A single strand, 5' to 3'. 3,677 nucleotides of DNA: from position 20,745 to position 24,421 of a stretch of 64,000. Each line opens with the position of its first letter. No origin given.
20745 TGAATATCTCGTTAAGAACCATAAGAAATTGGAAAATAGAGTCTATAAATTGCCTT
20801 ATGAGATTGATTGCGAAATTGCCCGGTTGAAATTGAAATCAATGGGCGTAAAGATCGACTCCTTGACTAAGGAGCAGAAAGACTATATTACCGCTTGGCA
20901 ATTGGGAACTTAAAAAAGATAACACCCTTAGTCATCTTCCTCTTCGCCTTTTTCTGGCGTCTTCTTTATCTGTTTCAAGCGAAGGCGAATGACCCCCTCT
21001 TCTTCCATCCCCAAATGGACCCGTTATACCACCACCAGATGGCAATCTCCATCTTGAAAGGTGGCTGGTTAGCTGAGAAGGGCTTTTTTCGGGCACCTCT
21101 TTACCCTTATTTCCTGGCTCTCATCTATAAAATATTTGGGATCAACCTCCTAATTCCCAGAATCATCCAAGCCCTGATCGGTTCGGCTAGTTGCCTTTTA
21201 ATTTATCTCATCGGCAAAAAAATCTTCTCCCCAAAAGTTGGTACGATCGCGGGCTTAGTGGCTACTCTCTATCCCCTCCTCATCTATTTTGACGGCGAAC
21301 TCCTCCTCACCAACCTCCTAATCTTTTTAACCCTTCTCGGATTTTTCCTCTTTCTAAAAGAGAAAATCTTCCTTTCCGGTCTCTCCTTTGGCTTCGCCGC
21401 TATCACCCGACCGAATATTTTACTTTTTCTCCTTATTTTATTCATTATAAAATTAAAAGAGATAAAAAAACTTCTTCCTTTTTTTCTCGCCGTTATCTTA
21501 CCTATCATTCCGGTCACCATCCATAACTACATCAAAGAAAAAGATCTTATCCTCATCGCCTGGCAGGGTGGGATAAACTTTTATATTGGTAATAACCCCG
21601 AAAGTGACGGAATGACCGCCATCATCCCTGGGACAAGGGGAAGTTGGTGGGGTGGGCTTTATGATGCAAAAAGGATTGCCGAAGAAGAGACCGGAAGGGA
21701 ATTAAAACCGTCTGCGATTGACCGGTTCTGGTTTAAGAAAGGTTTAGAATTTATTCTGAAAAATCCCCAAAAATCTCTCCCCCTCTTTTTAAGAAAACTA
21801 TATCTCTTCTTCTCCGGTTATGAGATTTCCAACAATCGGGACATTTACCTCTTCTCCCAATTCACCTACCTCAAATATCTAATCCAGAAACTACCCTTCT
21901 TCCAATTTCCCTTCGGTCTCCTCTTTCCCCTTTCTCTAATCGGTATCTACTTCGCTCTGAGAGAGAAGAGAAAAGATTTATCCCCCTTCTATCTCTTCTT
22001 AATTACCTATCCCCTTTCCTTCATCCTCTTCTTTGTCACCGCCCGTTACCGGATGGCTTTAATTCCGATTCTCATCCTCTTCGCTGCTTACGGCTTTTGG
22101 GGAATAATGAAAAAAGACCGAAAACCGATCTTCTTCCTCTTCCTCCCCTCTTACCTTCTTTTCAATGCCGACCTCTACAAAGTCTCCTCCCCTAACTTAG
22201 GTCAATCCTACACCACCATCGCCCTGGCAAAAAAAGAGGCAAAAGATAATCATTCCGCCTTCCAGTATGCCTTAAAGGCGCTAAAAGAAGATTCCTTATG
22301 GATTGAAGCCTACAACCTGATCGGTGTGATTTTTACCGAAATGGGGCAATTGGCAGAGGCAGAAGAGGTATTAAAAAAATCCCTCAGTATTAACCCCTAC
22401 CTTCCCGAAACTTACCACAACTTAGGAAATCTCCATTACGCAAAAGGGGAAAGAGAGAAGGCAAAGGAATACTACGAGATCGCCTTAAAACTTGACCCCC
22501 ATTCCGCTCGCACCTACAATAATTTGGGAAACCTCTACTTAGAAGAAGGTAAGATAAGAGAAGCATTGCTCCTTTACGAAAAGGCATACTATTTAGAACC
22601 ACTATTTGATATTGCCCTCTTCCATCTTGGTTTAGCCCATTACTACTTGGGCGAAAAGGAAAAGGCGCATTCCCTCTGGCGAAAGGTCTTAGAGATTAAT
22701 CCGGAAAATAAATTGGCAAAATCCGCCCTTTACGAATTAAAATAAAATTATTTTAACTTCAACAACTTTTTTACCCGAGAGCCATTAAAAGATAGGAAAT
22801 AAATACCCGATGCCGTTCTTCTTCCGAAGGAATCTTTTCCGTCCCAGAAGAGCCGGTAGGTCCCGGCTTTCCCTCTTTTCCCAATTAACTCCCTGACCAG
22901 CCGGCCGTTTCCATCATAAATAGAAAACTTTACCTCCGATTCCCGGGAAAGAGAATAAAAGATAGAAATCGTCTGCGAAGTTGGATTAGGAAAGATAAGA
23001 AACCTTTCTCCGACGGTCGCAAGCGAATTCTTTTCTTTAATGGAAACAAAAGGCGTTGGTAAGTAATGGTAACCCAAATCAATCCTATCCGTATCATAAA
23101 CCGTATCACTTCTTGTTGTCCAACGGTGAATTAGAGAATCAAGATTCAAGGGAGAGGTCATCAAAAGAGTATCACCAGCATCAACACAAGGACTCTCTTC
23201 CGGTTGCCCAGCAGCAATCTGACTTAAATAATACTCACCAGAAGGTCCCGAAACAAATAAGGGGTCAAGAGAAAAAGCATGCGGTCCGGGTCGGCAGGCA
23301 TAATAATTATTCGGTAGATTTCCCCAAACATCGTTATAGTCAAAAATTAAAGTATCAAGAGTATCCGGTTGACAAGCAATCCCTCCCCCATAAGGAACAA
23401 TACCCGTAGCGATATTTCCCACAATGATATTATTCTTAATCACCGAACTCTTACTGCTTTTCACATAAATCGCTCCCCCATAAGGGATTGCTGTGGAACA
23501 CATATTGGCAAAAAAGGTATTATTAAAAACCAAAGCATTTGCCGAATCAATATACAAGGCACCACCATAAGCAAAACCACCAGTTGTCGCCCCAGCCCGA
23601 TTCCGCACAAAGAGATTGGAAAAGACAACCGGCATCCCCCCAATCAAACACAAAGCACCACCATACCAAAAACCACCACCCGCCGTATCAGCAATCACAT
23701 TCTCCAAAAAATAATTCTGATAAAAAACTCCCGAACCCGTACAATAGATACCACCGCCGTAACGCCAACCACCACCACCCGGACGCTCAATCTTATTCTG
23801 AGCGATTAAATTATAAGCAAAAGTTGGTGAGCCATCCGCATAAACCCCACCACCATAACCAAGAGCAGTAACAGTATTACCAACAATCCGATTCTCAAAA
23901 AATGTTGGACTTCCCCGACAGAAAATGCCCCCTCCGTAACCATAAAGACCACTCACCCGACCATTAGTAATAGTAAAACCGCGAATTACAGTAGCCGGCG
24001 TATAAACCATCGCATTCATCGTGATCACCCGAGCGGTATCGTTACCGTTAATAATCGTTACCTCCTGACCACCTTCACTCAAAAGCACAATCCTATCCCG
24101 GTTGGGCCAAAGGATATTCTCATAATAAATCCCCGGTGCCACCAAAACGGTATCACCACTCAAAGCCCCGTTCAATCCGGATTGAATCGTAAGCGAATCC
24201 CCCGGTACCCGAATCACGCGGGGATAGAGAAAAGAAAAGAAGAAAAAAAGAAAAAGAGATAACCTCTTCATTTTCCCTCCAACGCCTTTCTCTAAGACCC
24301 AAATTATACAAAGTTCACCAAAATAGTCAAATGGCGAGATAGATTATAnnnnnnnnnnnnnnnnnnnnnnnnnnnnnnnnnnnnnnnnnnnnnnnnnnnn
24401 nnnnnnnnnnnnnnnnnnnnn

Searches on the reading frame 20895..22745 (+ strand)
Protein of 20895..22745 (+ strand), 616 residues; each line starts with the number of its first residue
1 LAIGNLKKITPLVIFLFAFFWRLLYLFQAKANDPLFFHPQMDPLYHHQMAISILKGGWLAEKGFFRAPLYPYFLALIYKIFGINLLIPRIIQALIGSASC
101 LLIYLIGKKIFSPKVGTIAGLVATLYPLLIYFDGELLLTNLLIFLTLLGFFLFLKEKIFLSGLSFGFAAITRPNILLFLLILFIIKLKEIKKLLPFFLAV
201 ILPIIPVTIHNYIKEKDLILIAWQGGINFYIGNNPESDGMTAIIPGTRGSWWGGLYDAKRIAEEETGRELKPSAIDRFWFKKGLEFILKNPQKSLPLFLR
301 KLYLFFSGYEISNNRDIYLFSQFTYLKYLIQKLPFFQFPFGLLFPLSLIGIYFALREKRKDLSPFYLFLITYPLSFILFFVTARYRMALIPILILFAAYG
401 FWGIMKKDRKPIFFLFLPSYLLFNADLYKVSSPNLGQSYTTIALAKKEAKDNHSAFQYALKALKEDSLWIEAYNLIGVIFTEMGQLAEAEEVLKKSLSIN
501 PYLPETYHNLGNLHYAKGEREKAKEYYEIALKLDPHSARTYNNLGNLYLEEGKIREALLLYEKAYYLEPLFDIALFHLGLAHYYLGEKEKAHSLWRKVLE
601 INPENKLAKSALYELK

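Call 68: search_protein_families(library=pfam, proteins=[window:20895-22745:+], max_evalue=0.00001)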
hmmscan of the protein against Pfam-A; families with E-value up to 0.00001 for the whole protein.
window:20895-22745:+ (616 aa): 13 families
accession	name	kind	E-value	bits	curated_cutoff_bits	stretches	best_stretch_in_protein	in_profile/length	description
PF00515.34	TPR_1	-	2.3e-27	94.1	27.8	1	504-536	1-33/34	Tetratricopeptide repeat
PF07719.23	TPR_2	-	2.5e-27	93.1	27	2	504-536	1-33/34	Tetratricopeptide repeat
PF13181.12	TPR_8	-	1.8e-24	84.2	25.7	1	505-536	2-33/34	Tetratricopeptide repeat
PF13424.12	TPR_12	-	1.9e-18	66.8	30.1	1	504-565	3-72/77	Tetratricopeptide repeat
PF13414.12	TPR_11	-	1.1e-17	63.8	26.8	2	479-518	3-42/42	TPR repeat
PF13374.12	TPR_10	-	9.2e-17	60.9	27.5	0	538-564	2-28/42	Tetratricopeptide repeat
PF13431.12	TPR_17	-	2.4e-14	52.7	24.4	0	526-558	1-33/34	Tetratricopeptide repeat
PF13432.12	TPR_16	-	1.3e-11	45.2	32.7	1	509-565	2-58/65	Tetratricopeptide repeat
PF13428.12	TPR_14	-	3.1e-11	43.2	23.5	0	504-546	1-43/44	Tetratricopeptide repeat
PF13176.12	TPR_7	-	4.4e-11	42.4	27.9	0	506-535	1-32/36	Tetratricopeptide repeat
PF14559.12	TPR_19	-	1e-10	42.2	25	0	482-538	3-59/68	Tetratricopeptide repeat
PF13174.12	TPR_6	-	1.3e-09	38.5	26.3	0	574-604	2-32/33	Tetratricopeptide repeat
PF13231.12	PMT_2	-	5.5e-09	36.9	26.1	1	67-208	3-158/160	Dolichyl-phosphate-mannose-protein mannosyltransferase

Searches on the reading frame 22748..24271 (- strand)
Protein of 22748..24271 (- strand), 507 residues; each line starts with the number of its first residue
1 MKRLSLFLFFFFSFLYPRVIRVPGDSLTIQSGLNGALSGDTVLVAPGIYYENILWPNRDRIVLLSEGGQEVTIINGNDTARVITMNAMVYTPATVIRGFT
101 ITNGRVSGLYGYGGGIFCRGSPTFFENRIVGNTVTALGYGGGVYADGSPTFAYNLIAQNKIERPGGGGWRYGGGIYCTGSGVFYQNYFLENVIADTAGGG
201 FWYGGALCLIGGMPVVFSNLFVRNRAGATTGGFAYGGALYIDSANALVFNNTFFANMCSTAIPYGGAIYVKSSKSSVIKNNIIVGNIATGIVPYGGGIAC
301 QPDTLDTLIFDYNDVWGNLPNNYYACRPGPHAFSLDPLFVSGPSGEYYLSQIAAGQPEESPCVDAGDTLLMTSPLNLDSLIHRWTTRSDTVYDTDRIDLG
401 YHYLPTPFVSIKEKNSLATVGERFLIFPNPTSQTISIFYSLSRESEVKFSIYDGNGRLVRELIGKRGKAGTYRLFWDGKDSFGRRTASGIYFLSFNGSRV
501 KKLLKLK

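Call 42: search_protein_families(library=pfam, proteins=[window:22748-24271:-], max_evalue=0.001)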
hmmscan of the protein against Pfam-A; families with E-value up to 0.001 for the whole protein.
window:22748-24271:- (507 aa): 5 families
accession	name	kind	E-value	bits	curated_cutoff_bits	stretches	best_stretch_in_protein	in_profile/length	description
PF13229.12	Beta_helix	-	3e-10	40.4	25.9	2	173-318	24-137/158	Right handed beta helix region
PF13860.13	FlgD_ig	-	4.2e-08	33.5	27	1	440-494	17-72/79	FlgD Ig-like domain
PF18962.6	Por_Secre_tail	-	1.3e-06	29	27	1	426-499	1-66/75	Secretion system C-terminal sorting domain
PF05048.19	NosD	-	1.4e-06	28.3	23.6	0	111-193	105-174/212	Periplasmic copper-binding protein (NosD)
PF08480.16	Disaggr_assoc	-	0.00099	19.5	22.6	1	227-365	46-193/194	Disaggregatase related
